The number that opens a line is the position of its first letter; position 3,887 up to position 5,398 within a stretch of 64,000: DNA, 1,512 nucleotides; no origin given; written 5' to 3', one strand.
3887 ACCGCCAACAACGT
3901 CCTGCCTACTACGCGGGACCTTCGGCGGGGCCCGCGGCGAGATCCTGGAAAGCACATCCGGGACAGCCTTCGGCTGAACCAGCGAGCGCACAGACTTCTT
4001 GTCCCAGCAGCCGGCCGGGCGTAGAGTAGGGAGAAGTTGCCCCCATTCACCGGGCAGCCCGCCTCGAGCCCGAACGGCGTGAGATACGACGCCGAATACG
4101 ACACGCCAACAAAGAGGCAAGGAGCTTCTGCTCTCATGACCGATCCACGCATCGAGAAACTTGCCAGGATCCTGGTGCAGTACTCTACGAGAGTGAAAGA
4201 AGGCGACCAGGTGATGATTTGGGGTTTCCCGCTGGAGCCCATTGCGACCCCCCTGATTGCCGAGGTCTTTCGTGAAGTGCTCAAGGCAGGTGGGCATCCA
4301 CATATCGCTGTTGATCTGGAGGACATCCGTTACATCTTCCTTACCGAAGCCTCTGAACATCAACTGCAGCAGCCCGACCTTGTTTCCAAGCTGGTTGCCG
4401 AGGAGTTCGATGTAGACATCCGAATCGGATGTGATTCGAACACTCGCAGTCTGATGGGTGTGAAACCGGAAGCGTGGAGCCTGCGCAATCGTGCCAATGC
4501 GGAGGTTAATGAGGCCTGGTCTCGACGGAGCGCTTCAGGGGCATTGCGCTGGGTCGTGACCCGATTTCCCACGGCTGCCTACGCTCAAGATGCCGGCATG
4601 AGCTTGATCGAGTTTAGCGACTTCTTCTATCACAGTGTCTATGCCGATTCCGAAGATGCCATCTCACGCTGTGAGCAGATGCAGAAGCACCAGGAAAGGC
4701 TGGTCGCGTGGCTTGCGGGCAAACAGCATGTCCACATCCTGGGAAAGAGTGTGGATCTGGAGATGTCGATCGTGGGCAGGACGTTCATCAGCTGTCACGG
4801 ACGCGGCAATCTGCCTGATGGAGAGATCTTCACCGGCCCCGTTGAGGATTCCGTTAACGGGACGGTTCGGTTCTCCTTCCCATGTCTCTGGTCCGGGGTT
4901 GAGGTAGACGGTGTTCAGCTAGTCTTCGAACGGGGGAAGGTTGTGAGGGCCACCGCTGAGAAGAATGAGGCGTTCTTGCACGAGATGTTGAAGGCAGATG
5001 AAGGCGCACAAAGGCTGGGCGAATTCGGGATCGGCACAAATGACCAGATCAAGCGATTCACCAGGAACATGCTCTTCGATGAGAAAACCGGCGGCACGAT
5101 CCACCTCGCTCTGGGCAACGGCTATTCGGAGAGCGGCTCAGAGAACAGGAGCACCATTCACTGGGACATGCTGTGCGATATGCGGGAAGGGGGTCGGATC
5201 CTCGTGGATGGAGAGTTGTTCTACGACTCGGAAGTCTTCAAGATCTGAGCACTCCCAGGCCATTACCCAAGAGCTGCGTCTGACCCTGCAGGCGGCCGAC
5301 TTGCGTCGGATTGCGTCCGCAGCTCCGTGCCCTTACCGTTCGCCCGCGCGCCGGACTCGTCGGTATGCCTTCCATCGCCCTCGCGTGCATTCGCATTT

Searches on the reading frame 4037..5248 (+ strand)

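Call 60: search_protein_families(library=pfam, proteins=[window:4037-5248:+], max_evalue=1)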
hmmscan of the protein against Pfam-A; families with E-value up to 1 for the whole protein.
window:4037-5248:+ (403 aa): 1 family
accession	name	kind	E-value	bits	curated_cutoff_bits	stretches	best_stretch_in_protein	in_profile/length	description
PF02073.20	Peptidase_M29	-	4.4e-75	253.4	27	1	36-383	2-385/406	Thermophilic metalloprotease (M29)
